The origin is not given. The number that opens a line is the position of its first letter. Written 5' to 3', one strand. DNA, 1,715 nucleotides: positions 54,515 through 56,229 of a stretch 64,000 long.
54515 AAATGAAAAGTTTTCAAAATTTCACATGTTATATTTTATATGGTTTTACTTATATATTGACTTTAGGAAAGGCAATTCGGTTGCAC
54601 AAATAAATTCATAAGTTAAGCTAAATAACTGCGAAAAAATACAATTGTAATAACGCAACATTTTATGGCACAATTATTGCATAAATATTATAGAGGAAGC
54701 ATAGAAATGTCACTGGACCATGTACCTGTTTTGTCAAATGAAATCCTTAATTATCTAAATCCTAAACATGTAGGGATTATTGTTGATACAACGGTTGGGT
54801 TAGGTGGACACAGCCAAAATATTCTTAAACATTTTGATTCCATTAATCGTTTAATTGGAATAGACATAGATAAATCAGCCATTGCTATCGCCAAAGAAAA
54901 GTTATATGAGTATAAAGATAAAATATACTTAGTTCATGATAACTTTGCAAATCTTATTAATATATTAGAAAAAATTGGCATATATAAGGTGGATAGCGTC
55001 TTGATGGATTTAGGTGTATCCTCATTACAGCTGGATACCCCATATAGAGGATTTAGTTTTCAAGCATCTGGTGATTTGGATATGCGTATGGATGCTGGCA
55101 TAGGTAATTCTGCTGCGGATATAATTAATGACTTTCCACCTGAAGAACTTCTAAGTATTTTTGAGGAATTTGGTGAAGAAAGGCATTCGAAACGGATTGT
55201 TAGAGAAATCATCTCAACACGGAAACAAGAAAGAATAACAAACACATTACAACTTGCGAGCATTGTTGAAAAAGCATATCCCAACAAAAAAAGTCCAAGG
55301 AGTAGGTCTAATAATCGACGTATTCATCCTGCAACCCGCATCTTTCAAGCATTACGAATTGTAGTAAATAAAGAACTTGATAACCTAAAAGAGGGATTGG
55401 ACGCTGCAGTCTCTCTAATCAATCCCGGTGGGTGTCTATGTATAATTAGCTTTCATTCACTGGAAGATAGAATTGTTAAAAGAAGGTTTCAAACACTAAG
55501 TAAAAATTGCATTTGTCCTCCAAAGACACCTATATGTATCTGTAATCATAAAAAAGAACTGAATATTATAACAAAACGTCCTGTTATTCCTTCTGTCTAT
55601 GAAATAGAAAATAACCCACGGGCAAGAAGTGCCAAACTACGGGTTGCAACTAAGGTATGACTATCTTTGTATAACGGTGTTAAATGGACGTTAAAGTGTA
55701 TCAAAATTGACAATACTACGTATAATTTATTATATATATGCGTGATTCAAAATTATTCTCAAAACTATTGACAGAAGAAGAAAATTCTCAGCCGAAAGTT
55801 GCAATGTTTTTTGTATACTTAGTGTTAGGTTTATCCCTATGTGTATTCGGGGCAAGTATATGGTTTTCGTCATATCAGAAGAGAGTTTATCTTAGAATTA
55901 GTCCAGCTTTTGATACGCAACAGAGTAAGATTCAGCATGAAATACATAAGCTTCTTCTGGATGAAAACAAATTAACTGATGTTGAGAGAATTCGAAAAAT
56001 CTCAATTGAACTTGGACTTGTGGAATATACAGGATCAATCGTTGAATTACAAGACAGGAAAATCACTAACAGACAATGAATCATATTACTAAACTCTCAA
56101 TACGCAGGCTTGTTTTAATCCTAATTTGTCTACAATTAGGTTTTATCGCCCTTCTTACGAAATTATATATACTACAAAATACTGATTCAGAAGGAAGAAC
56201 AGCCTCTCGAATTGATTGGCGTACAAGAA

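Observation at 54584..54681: Tandem sigma-54 (-24/-12) promoters directly upstream of rsmH and the dcw cell-division/cell-wall cluster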

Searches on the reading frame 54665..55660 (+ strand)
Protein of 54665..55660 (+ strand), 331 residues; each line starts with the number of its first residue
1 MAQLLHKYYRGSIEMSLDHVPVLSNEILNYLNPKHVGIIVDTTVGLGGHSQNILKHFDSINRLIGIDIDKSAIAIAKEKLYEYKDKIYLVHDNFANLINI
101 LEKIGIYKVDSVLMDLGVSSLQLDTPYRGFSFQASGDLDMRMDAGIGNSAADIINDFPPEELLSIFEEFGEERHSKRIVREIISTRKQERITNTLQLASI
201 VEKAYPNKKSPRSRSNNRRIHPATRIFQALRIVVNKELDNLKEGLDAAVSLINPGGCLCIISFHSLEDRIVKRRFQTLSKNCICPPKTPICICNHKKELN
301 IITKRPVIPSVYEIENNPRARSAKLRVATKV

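Call 6: search_protein_families(library=ncbifam, proteins=[window:54707-55660:+])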
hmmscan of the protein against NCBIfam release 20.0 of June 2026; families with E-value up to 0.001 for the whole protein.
window:54707-55660:+ (317 aa): 4 families
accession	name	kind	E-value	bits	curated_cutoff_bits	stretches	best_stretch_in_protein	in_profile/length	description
TIGR00006.1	TIGR00006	equivalog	1.7e-108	362.8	154.3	1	4-316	6-309/310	16S rRNA (cytosine(1402)-N(4))-methyltransferase RsmH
NF053511.1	tRNA_U34_MnmM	equivalog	2e-07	30.8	135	1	21-103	17-97/183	tRNA 5-(aminomethyl)-2-thiouridylate-methyltransferase MnmM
NF001244.0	PRK00216.1-5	equivalog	0.00014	21.2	216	0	12-83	39-112/236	bifunctional demethylmenaquinone methyltransferase/2-methoxy-6-polyprenyl-1,4-benzoquinol methylase UbiE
NF041658.1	ornithlipidmtase_OlsG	equivalog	0.00088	19.1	350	0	8-110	27-128/191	ornithine lipid N-methyltransferase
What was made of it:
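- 54707..55660 (+): rsmH (16S rRNA m4C1402 methyltransferase), the first gene of the cluster. TIGR00006 matches at E=1.7e-108, above the cutoff (call 6).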

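Call 7: find_encoding_contigs(protein=window:54707-55660:+, flank=10000, max_places=6)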
Protein window:54707-55660:+ (317 aa): no gene with exactly this product is on record in the collection.

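Call 8: find_encoding_contigs(protein=window:54665-55660:+, flank=10000, max_places=6)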
Protein window:54665-55660:+ (331 aa): no gene with exactly this product is on record in the collection.

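Call 9: find_homologous_proteins(query=window:54707-55660:+, max_evalue=1e-30)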
Query window:54707-55660:+ (317 aa): 8000 proteins with E <= 1e-30 among 8000 candidates; the best 120 are listed.
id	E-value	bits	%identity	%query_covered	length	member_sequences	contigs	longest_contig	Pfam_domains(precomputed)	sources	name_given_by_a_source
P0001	7.2e-206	701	100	100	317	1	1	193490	PF01795.26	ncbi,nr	ncbi:16S rRNA (cytosine(1402)-N(4))-methyltransferase [Candidatus Poribacteria bacterium]|nr:MAG: 16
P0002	1.2e-185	634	91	100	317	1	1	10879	PF01795.26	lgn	-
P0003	5.1e-172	590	85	100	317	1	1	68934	PF01795.26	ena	-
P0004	9.0e-170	582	83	100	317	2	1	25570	PF01795.26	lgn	-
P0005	3.5e-169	580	84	100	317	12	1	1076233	PF01795.26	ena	-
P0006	1.2e-161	555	79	100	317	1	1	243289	PF01795.26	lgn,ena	-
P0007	4.3e-159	547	78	100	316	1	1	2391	PF01795.26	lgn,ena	-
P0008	1.3e-158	545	79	100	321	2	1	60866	PF01795.26,PF01728.26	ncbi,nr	ncbi:16S rRNA (cytosine(1402)-N(4))-methyltransferase RsmH [Candidatus Poribacteria bacterium]|nr:16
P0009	2.1e-156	538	78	100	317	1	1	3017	PF01795.26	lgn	-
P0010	1.7e-121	424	63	100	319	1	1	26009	PF01795.26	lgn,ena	-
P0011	3.7e-120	419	61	100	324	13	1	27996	PF01795.26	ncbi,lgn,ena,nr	ncbi:MAG: 16S rRNA (cytosine(1402)-N(4))-methyltransferase RsmH [Candidatus Poribacteria bacterium]|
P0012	5.1e-120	419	60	100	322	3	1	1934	PF01795.26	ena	-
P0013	1.2e-119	418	60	100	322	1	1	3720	PF01795.26,PF13649.13,PF01728.26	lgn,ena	-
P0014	4.9e-119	416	61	100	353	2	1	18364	PF01795.26,PF13649.13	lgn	-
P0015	5.0e-119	416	60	100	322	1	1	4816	PF13847.13,PF01795.26,PF13649.13,PF01728.26,PF01209.25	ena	-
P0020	7.2e-118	412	59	100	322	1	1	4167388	PF01795.26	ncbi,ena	-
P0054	1.6e-106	375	54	100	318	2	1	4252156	PF01795.26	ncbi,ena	-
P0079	6.7e-103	363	57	99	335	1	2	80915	PF01795.26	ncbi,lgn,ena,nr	ncbi:MAG: 16S rRNA (cytosine(1402)-N(4))-methyltransferase RsmH [Candidatus Poribacteria bacterium]|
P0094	2.2e-102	361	54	100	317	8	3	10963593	PF01795.26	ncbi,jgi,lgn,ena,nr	ncbi:16S rRNA (cytosine(1402)-N(4))-methyltransferase [Candidatus Poribacteria bacterium]|nr:MAG: 16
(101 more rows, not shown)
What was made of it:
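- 54707..55660 (+): A 100% identical NCBI Poribacteria protein of 317 aa exists (call 9).
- Checked: That start is confirmed by a 100% identical 317-aa NCBI protein (call 9) and is preceded by GAGGAAG.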

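Call 11: find_related_loci(query=A1, collection=genome_contigs, flank=6000)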
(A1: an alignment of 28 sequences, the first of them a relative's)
Query A1 (317 aa) in genome_contigs; peptide patterns used: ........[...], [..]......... (x = any residue, [..] = any of these).
600 stretches matched a pattern (row limit reached: there are more); 600 encode a relative of the query (tblastn E <= 1e-3); the best 80 are kept; 80 distinct loci.
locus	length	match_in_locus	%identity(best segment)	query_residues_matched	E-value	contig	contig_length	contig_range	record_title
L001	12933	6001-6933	47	1-317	1e-92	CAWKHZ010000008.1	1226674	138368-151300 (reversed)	MAG: uncultured Acidobacteriota bacterium isolate MFD02840.bin.1.73 genome assembly, contig: contig_54991, whole genome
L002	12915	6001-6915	47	2-317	3e-92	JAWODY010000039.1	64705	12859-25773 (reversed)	MAG: Anaerolineales bacterium isolate BLK5-2.bin.74 k191_884991, whole genome shotgun sequence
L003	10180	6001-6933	47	1-317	4e-91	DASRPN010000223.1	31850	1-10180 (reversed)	MAG TPA_asm: Pyrinomonadaceae bacterium isolate SMAG_U10296 k141_3320914, whole genome shotgun sequence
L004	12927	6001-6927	47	3-317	2e-90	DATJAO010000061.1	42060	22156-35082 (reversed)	MAG TPA_asm: Nitrospirota bacterium isolate SMAG_U15329 k141_3458005, whole genome shotgun sequence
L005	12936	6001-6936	45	1-317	1e-89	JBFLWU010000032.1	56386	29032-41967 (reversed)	MAG: Thermodesulfobacteriota bacterium isolate MAG040 MAG040_32, whole genome shotgun sequence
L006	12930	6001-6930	45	2-317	7e-89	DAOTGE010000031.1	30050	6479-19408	MAG TPA_asm: Eubacteriales bacterium isolate AMR_MDS_3085 NODE_1727_length_30050_cov_10.076546, whole genome shotgun seq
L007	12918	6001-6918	46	1-317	1e-88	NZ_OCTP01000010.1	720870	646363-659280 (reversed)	Anaerococcus sp. Marseille-P3625, whole genome shotgun sequence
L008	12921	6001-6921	47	5-317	6e-88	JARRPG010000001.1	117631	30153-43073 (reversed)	MAG: Desulfuromonadales bacterium isolate Spart_170_MAG scaffold_1, whole genome shotgun sequence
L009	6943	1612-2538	46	2-317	6e-88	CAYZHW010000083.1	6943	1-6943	MAG TPA_asm: uncultured Lachnospiraceae bacterium isolate SRP315200_co2_712 genome assembly, contig: NODE_18479_length_6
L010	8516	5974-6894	45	5-316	2e-87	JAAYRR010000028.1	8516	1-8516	MAG: Bacillota bacterium isolate AS23ysBPME_228 28597_AS23, whole genome shotgun sequence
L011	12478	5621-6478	47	5-314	7e-87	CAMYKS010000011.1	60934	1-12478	MAG: uncultured Desulfobulbaceae bacterium isolate FCS_M_Desulfobacterota_11 genome assembly, contig: scaffold_285, whol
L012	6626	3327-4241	48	1-317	1e-86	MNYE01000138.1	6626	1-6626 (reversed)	MAG: Dehalococcoidia bacterium CG2_30_46_9 cg2_3.0_scaffold_11908_c, whole genome shotgun sequence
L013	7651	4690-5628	43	1-317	3e-86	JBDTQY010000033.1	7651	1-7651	MAG: Chloroflexota bacterium isolate cluster3_bin.233 NODE_47883_length_7651_cov_5.043839, whole genome shotgun sequence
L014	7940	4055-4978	45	5-317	3e-86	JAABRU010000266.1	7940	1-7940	MAG: Desulfobacteraceae bacterium isolate S08.Bin136 Scaffold_10477, whole genome shotgun sequence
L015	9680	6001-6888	44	5-304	3e-86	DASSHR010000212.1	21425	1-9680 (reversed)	MAG TPA_asm: Candidatus Limnocylindrales bacterium isolate SMAG_U1066 k141_678083, whole genome shotgun sequence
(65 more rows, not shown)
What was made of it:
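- Tried and rejected: Genome-collection scan (call 11).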

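Call 12: find_encoding_contigs(protein=P0002, flank=6000, max_places=2)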
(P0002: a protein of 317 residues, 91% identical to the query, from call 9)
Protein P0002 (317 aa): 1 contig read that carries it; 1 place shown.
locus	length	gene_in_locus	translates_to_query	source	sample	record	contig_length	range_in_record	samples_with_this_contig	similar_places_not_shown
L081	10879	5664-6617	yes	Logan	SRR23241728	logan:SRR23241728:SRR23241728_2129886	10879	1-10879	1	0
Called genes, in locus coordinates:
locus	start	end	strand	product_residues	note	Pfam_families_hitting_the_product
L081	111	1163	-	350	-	PF01244:Peptidase_M19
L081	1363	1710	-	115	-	-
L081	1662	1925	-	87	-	-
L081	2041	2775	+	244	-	PF00481:PP2C (faint), PF13672:PP2C_2, PF07228:SpoIIE (faint)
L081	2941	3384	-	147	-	PF02410:RsfS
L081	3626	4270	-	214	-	PF01966:HD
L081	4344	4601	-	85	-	PF03884:YacG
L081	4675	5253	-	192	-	PF01467:CTP_transf_like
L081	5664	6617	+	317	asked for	PF01795:Methyltransf_5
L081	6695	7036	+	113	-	-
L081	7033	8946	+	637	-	PF03717:PBP_dimer, PF00905:Transpeptidase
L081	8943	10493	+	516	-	PF01225:Mur_ligase (weak), PF08245:Mur_ligase_M, PF02875:Mur_ligase_C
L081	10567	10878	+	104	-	?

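Call 13: find_encoding_contigs(protein=P0003, flank=6000, max_places=2)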
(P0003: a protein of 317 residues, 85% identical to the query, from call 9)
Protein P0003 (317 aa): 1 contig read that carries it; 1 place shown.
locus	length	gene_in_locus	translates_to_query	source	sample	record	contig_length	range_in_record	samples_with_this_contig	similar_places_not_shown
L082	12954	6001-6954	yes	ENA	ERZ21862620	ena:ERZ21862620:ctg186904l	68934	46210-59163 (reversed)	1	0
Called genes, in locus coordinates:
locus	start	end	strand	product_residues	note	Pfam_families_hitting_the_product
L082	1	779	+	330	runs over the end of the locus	PF01075:Glyco_transf_9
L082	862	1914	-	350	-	PF01244:Peptidase_M19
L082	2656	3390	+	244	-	PF00481:PP2C (faint), PF13672:PP2C_2, PF07228:SpoIIE (weak)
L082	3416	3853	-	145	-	PF02410:RsfS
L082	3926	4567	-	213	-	PF01966:HD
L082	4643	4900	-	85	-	PF03884:YacG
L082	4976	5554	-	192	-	PF01467:CTP_transf_like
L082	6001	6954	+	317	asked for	PF01795:Methyltransf_5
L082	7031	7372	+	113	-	PF04999:FtsL (weak)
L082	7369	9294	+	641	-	PF03717:PBP_dimer, PF00905:Transpeptidase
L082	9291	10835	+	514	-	PF01225:Mur_ligase, PF08245:Mur_ligase_M, PF02875:Mur_ligase_C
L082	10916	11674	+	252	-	PF00561:Abhydrolase_1, PF12146:Hydrolase_4, PF12697:Abhydrolase_6, PF00561:Abhydrolase_1 (weak), PF08386:Abhydrolase_4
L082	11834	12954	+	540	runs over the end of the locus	PF08245:Mur_ligase_M, PF02875:Mur_ligase_C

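Call 14: find_encoding_contigs(protein=P0005, flank=6000, max_places=2)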
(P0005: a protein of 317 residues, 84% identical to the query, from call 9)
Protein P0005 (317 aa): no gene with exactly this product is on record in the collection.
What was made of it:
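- Tried and rejected: Exact look-up of the window's RsmH (calls 7, 8) and of P0005 (call 14).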

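Call 15: find_encoding_contigs(protein=P0006, flank=6000, max_places=2)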
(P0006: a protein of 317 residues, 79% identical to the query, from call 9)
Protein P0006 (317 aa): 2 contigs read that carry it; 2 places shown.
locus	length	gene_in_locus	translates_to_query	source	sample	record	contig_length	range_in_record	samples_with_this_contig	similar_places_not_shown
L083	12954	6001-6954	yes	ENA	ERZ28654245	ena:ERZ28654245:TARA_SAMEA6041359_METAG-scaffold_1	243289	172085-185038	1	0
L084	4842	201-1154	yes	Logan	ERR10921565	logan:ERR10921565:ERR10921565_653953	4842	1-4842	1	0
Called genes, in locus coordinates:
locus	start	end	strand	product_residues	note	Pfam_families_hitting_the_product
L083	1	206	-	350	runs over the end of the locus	PF01244:Peptidase_M19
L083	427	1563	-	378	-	-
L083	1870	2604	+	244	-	PF00481:PP2C (faint), PF13672:PP2C_2, PF07228:SpoIIE (weak)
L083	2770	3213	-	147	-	PF02410:RsfS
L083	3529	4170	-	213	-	PF01966:HD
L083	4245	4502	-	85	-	PF03884:YacG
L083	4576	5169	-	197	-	PF01467:CTP_transf_like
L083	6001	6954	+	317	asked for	PF01795:Methyltransf_5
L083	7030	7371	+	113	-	PF04999:FtsL (weak)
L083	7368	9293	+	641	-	PF03717:PBP_dimer, PF00905:Transpeptidase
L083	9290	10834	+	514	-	PF01225:Mur_ligase, PF08245:Mur_ligase_M, PF02875:Mur_ligase_C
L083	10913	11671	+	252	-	PF00561:Abhydrolase_1, PF12146:Hydrolase_4, PF12697:Abhydrolase_6, PF00561:Abhydrolase_1 (weak), PF08386:Abhydrolase_4 (weak)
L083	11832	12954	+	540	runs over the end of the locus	PF08245:Mur_ligase_M, PF02875:Mur_ligase_C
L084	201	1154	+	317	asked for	PF01795:Methyltransf_5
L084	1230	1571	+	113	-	PF04999:FtsL (weak)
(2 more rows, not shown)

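Call 18: find_encoding_contigs(protein=P0010, flank=5000, max_places=1)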
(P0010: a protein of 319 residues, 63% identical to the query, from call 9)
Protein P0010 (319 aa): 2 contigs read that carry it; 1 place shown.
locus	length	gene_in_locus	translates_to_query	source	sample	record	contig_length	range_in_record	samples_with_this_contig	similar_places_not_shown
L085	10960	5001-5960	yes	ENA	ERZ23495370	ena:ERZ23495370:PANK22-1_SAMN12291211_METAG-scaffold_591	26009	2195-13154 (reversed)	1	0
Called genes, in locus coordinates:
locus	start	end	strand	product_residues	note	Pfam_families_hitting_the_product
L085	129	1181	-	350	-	PF01244:Peptidase_M19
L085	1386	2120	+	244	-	PF00481:PP2C (faint), PF13672:PP2C_2, PF07228:SpoIIE (faint)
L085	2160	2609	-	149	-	PF02410:RsfS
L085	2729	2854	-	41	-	-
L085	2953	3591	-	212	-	PF01966:HD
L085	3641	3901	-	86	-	PF03884:YacG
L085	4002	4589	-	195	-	PF01467:CTP_transf_like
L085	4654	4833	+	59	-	-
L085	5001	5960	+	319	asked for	PF01795:Methyltransf_5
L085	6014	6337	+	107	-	-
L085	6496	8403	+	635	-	PF03717:PBP_dimer, PF00905:Transpeptidase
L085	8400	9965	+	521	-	PF01225:Mur_ligase (weak), PF08245:Mur_ligase_M, PF02875:Mur_ligase_C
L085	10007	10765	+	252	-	PF00561:Abhydrolase_1, PF12146:Hydrolase_4, PF12697:Abhydrolase_6, PF08386:Abhydrolase_4 (faint)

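Call 19: find_encoding_contigs(protein=P0011, flank=5000, max_places=1)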
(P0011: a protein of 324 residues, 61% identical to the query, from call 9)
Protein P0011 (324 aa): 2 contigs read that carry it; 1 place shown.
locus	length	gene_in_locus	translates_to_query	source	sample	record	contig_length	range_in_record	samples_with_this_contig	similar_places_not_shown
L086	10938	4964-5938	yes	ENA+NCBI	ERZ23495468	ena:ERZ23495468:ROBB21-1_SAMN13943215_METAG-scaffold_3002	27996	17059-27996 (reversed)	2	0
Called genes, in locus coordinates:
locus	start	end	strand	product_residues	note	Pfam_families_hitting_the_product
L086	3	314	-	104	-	?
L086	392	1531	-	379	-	PF07676:PD40 (faint)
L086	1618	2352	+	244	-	PF00481:PP2C (faint), PF13672:PP2C_2, PF07228:SpoIIE (faint)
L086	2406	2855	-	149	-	PF02410:RsfS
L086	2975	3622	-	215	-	PF01966:HD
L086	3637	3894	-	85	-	PF03884:YacG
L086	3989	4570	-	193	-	PF01467:CTP_transf_like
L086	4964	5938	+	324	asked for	PF01795:Methyltransf_5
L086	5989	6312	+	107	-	-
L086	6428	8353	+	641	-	PF03717:PBP_dimer, PF00905:Transpeptidase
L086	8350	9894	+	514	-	PF01225:Mur_ligase (weak), PF08245:Mur_ligase_M, PF02875:Mur_ligase_C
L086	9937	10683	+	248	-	PF00561:Abhydrolase_1, PF12146:Hydrolase_4, PF12697:Abhydrolase_6, PF08386:Abhydrolase_4 (weak)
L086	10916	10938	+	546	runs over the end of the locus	PF08245:Mur_ligase_M, PF02875:Mur_ligase_C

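Call 20: find_encoding_contigs(protein=P0020, flank=5000, max_places=1)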
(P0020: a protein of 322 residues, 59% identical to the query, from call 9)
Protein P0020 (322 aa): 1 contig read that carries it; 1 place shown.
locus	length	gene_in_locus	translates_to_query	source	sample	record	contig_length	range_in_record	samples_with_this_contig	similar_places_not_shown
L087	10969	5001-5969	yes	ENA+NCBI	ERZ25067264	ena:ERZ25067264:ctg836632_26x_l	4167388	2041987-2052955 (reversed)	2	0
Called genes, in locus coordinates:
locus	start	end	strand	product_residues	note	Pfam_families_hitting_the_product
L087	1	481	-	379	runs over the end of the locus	PF07676:PD40 (faint)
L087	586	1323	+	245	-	PF00481:PP2C (faint), PF13672:PP2C_2, PF07228:SpoIIE (weak)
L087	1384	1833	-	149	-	PF02410:RsfS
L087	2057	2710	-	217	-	PF01966:HD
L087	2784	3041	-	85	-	PF03884:YacG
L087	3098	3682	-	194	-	PF01467:CTP_transf_like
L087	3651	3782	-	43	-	-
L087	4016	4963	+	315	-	PF13613:HTH_Tnp_4, PF01609:DDE_Tnp_1, PF13359:DDE_Tnp_4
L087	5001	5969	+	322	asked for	PF01795:Methyltransf_5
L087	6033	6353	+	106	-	PF04999:FtsL (weak)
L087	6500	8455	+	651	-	PF03717:PBP_dimer, PF00905:Transpeptidase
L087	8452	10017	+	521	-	PF01225:Mur_ligase (weak), PF08245:Mur_ligase_M, PF02875:Mur_ligase_C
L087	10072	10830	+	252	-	PF00561:Abhydrolase_1, PF12146:Hydrolase_4, PF12697:Abhydrolase_6, PF08386:Abhydrolase_4 (faint)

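Call 53: find_encoding_contigs(protein=P0094, flank=4000, max_places=1)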
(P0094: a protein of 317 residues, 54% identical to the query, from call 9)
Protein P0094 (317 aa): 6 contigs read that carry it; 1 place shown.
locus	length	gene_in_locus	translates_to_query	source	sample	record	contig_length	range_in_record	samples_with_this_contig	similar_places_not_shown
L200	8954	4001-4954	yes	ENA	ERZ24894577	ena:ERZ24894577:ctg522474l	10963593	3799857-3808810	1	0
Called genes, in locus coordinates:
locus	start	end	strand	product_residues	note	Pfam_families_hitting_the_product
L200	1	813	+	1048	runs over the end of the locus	PF08471:Ribonuc_red_2_N, PF02867:Ribonuc_red_lgC, PF12637:TSCPD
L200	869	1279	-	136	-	-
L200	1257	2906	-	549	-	PF02538:Hydantoinase_B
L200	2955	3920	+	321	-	PF01408:GFO_IDH_MocA, PF22725:GFO_IDH_MocA_C3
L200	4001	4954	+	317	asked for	PF01795:Methyltransf_5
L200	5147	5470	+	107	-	PF04999:FtsL (weak)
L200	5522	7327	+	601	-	PF03717:PBP_dimer, PF21922:PBP_dimer_2 (faint), PF00905:Transpeptidase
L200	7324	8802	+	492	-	PF01225:Mur_ligase (weak), PF08245:Mur_ligase_M, PF02875:Mur_ligase_C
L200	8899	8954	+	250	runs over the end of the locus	PF00561:Abhydrolase_1, PF12146:Hydrolase_4, PF12697:Abhydrolase_6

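Call 54: find_encoding_contigs(protein=P0079, flank=4000, max_places=1)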
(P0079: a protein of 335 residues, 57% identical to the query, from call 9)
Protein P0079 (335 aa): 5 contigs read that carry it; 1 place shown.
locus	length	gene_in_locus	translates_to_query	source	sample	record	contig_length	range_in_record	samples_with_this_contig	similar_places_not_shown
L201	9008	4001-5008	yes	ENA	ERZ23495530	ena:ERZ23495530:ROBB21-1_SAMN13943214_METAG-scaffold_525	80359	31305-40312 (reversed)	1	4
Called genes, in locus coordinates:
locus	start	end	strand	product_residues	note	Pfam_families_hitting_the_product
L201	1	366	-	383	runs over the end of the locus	PF00033:Cytochrome_B, PF13631:Cytochrom_B_N_2, PF00032:Cytochrom_B_C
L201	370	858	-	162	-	PF00355:Rieske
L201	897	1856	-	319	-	-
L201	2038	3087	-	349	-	PF01208:URO-D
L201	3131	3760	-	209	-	-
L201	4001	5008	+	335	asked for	PF01795:Methyltransf_5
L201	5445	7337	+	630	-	PF03717:PBP_dimer, PF00905:Transpeptidase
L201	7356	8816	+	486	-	PF01225:Mur_ligase, PF08245:Mur_ligase_M, PF02875:Mur_ligase_C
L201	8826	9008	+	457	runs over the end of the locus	PF01225:Mur_ligase (weak), PF08245:Mur_ligase_M, PF02875:Mur_ligase_C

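Call 55: find_encoding_contigs(protein=P0054, flank=4000, max_places=1)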
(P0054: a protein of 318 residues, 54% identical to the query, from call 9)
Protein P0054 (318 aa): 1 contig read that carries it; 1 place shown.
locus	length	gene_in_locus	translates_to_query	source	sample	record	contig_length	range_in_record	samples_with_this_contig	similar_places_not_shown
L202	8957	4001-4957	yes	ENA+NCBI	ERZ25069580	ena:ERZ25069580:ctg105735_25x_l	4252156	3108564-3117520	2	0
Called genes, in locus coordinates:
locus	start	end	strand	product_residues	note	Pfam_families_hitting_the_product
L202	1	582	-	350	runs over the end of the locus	PF01244:Peptidase_M19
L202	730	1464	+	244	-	PF13672:PP2C_2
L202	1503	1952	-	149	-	PF02410:RsfS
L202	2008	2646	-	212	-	PF01966:HD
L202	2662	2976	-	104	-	PF03884:YacG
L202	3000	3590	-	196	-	PF01467:CTP_transf_like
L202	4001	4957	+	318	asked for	PF01795:Methyltransf_5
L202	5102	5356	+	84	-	PF04999:FtsL (weak)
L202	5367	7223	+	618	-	PF03717:PBP_dimer, PF00905:Transpeptidase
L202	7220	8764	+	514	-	PF01225:Mur_ligase, PF08245:Mur_ligase_M, PF02875:Mur_ligase_C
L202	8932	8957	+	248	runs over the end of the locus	PF00561:Abhydrolase_1, PF12146:Hydrolase_4, PF12697:Abhydrolase_6, PF08386:Abhydrolase_4 (weak)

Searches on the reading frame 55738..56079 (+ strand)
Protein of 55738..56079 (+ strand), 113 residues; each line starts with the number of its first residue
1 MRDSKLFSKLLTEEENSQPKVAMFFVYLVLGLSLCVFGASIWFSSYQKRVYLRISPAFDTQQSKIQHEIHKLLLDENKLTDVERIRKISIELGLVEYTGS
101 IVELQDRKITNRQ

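Call 6: search_protein_families(library=ncbifam, proteins=[window:55738-56079:+])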
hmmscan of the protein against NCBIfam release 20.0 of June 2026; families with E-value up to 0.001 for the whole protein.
window:55738-56079:+ (113 aa): 1 family
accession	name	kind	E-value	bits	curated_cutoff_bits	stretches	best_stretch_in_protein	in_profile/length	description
TIGR02209.1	ftsL_broad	equivalog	4.1e-05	23.4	42.45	1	26-92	4-70/85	cell division protein FtsL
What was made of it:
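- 55738..56079 (+): ftsL-like gene. TIGR02209 gives a weak hit below the cutoff (call 6).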
